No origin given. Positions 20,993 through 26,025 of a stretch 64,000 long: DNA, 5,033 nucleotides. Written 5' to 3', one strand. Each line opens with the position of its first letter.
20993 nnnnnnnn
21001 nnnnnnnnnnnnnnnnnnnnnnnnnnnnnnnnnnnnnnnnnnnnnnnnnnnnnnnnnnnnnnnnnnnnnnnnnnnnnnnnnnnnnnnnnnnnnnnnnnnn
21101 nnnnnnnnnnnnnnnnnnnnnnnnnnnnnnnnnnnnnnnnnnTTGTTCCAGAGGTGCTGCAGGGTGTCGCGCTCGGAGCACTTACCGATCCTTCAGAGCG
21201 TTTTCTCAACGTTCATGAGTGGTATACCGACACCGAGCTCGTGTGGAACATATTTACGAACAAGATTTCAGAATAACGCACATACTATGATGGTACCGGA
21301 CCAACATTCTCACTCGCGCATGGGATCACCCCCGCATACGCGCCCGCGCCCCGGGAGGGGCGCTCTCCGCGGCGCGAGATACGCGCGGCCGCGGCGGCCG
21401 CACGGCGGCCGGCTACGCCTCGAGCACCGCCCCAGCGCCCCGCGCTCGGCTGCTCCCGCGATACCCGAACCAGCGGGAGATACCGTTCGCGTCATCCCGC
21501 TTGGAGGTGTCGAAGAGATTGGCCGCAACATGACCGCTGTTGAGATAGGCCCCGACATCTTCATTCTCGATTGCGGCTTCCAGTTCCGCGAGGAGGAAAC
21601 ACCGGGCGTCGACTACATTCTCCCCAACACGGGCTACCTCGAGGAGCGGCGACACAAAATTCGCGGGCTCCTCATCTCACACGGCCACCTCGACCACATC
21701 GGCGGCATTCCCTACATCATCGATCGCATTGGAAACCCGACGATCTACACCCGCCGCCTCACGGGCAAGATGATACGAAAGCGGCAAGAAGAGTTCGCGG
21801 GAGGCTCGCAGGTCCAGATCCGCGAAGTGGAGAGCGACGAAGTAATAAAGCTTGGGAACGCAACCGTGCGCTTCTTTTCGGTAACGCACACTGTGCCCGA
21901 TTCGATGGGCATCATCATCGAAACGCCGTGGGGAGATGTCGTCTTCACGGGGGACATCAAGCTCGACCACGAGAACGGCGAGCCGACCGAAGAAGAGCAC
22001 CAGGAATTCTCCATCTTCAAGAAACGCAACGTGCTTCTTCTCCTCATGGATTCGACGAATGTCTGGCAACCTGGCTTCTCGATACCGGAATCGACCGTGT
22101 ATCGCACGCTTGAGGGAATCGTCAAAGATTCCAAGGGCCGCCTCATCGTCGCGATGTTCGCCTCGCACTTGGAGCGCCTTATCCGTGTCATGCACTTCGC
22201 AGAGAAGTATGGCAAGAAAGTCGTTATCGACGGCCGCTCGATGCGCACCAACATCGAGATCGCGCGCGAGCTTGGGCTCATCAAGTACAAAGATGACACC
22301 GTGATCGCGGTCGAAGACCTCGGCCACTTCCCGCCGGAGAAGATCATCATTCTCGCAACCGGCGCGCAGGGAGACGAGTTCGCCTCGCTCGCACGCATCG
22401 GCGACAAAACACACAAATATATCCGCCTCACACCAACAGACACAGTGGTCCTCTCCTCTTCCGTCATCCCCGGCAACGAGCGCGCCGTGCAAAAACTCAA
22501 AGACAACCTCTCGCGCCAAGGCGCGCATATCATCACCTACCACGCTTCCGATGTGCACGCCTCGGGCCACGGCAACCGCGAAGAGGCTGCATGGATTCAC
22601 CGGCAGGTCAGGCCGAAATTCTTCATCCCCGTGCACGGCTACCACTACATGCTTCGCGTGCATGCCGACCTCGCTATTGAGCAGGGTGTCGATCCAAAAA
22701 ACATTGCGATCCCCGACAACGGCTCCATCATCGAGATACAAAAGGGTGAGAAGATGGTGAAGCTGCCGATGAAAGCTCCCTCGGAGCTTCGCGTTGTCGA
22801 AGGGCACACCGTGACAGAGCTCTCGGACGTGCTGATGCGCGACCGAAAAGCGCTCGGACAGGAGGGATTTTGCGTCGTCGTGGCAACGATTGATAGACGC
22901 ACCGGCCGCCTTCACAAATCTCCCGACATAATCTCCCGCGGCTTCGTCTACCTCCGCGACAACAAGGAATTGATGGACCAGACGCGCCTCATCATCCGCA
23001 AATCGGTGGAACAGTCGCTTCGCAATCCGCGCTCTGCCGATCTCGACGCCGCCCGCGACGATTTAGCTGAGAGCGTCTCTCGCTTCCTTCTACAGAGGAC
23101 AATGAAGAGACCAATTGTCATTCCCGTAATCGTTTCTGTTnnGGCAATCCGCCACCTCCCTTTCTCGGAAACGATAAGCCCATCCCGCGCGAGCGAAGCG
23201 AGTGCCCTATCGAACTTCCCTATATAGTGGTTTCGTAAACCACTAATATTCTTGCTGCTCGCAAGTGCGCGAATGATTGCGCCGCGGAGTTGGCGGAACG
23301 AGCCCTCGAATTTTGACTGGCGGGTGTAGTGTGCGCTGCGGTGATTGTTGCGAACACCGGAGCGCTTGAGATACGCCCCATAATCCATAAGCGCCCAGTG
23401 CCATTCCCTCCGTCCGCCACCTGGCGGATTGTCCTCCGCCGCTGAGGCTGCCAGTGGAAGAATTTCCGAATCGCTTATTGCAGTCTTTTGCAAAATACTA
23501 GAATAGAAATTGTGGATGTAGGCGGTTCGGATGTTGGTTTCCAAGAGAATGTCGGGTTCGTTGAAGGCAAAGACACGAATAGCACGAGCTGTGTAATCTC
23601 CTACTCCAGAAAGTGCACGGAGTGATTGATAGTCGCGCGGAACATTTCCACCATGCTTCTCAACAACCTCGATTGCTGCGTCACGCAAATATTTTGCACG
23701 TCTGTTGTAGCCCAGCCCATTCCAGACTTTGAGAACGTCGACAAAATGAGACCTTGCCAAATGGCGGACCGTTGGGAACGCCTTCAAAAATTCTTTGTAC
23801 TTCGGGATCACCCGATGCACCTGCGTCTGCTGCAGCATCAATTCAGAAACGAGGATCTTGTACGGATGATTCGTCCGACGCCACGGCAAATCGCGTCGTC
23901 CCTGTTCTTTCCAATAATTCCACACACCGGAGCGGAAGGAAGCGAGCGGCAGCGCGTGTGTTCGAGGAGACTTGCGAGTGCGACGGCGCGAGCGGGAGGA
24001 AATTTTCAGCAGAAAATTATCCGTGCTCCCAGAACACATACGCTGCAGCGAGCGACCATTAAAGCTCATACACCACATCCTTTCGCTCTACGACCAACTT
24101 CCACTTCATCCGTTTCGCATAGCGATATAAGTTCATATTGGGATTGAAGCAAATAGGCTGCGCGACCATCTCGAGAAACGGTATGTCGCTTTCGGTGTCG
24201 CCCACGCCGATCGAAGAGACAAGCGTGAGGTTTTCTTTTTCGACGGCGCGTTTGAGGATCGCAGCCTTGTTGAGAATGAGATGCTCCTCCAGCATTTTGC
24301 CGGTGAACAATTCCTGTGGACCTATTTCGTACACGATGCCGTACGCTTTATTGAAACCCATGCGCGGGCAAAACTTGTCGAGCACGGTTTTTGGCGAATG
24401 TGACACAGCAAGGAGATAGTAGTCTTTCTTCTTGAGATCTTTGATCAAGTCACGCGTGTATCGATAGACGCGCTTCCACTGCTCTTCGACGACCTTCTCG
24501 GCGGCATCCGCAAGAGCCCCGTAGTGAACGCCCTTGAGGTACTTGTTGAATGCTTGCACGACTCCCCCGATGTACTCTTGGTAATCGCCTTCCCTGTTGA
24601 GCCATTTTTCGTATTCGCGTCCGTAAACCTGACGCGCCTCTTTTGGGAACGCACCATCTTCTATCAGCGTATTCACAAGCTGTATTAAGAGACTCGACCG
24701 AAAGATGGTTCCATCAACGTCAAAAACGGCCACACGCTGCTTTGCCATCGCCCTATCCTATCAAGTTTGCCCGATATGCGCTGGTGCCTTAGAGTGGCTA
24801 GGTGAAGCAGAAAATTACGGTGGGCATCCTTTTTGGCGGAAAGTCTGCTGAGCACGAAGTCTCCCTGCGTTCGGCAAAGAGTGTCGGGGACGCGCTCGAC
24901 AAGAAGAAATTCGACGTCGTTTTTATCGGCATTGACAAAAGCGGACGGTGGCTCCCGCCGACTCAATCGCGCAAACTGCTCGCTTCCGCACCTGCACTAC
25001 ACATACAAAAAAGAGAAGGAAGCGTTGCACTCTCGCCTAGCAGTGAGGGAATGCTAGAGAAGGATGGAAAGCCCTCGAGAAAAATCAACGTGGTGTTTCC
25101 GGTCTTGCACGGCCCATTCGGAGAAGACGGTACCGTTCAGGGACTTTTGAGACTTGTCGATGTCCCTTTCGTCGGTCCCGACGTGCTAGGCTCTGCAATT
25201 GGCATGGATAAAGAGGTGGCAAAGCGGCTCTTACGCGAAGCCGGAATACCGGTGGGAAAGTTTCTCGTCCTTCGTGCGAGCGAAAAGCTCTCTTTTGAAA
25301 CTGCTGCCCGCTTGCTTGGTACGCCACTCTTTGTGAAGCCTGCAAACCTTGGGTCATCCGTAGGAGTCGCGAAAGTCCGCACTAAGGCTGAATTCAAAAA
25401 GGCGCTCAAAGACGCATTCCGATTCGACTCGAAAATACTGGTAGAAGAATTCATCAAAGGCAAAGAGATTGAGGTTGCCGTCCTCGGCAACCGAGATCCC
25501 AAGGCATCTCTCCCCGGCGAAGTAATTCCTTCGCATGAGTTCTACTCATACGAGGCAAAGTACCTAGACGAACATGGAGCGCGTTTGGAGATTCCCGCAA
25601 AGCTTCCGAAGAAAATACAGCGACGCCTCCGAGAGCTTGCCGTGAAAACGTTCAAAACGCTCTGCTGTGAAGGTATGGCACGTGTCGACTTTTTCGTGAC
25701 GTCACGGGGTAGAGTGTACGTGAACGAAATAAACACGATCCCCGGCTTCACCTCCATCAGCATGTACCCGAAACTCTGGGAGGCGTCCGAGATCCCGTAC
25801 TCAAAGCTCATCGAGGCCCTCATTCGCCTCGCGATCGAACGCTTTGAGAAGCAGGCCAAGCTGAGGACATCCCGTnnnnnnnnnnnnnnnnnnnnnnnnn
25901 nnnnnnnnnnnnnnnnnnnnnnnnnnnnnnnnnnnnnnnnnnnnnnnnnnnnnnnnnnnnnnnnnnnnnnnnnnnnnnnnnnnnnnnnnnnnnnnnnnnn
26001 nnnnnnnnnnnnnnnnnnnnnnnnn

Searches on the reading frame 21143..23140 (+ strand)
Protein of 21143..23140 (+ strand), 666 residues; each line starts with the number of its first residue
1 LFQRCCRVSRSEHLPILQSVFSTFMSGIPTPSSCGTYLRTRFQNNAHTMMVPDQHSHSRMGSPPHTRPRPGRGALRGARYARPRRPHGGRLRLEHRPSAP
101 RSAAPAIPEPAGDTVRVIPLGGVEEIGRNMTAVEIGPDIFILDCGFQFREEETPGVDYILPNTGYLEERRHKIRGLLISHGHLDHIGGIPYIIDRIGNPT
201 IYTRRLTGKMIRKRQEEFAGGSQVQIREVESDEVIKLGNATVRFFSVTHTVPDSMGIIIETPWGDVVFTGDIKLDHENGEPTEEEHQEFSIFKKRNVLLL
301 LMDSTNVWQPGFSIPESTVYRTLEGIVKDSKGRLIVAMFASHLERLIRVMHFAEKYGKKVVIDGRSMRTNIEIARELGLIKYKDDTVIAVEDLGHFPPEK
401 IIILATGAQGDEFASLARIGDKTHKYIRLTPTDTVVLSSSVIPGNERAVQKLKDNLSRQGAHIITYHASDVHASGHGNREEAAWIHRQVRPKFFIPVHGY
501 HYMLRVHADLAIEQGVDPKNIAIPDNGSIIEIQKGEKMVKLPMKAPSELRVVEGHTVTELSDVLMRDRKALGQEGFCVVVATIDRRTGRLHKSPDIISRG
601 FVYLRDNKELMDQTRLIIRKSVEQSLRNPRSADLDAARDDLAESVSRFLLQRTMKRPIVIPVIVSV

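Call 70: search_protein_families(library=pfam, proteins=[window:21143-23140:+], max_evalue=0.0001)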
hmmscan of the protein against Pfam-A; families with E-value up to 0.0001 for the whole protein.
window:21143-23140:+ (666 aa): 5 families
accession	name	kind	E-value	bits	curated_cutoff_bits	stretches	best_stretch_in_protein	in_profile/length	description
PF22505.1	RNase_J_b_CASP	-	1.3e-41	141.7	27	1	331-456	1-126/126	Ribonuclease J, beta-CASP domain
PF17770.6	RNase_J_C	-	1.7e-23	84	23.8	1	565-666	2-102/102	Ribonuclease J C-terminal domain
PF12706.13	Lactamase_B_2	-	1e-14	55.1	27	1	141-277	4-148/200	Beta-lactamase superfamily domain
PF00753.33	Lactamase_B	-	1e-12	48.8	22.7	1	165-283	36-161/196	Metallo-beta-lactamase superfamily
PF07521.17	RMMBL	-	6.4e-06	26.5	21.6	1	470-516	10-58/63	Zn-dependent metallo-hydrolase RNA specificity domain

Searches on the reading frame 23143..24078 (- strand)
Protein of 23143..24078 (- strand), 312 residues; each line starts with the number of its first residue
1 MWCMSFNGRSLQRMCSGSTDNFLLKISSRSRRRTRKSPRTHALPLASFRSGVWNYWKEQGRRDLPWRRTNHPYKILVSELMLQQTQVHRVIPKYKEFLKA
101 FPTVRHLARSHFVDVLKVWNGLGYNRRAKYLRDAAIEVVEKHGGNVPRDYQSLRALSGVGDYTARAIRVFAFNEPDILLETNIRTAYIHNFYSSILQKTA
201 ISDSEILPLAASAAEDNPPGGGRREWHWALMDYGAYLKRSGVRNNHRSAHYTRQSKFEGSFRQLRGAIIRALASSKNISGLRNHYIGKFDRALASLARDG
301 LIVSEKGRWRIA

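Call 70: search_protein_families(library=pfam, proteins=[window:23143-24078:-], max_evalue=0.0001)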
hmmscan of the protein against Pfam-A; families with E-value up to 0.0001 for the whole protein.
window:23143-24078:- (312 aa): 1 family
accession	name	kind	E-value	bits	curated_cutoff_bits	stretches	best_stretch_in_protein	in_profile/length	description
PF00730.31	HhH-GPD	-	8e-13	49.1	26.2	1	77-185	1-81/108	HhH-GPD superfamily base excision DNA repair protein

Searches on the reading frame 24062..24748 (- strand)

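Call 70: search_protein_families(library=pfam, proteins=[window:24062-24748:-], max_evalue=0.0001)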
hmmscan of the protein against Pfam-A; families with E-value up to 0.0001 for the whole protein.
window:24062-24748:- (229 aa): 3 families
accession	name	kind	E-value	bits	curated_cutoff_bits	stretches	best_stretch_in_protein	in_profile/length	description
PF12710.13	HAD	-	9.6e-16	59.2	27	1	7-193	1-189/189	haloacid dehalogenase-like hydrolase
PF00702.32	Hydrolase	-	3.8e-10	40.9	26.4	1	5-193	2-188/191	haloacid dehalogenase-like hydrolase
PF13419.12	HAD_2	-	4.9e-06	27.2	23.8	1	8-189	2-165/178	Haloacid dehalogenase-like hydrolase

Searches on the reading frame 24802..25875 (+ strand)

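Call 70: search_protein_families(library=pfam, proteins=[window:24802-25875:+], max_evalue=0.0001)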
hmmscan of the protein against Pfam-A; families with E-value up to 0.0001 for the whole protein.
window:24802-25875:+ (358 aa): 8 families
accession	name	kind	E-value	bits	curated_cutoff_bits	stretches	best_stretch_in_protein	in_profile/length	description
PF07478.18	Dala_Dala_lig_C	-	3.6e-72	242.6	24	1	143-341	1-203/204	D-ala D-ala ligase C-terminus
PF01820.27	Dala_Dala_lig_N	-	1.2e-35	123.1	34.6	1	7-126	2-121/121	D-ala D-ala ligase N-terminus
PF02222.28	ATP-grasp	-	1.9e-14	54.1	27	1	143-311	2-160/179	ATP-grasp domain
PF02786.22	CPSase_L_D2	-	2.2e-09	37.6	19.8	1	136-312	1-178/211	Carbamoyl-phosphate synthase L chain, ATP binding domain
PF13535.11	ATP-grasp_4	-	1.2e-07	31.9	27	1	173-312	2-150/160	ATP-grasp domain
PF08443.16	RimK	-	1.3e-06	28.6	21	0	136-222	3-86/188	RimK-like ATP-grasp domain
PF02655.19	ATP-grasp_3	-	6.5e-06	26.8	23.2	1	143-311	10-154/160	ATP-grasp domain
PF01071.24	GARS_A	-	7.7e-06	26.3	27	1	136-229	2-100/194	Phosphoribosylglycinamide synthetase, ATP-grasp (A) domain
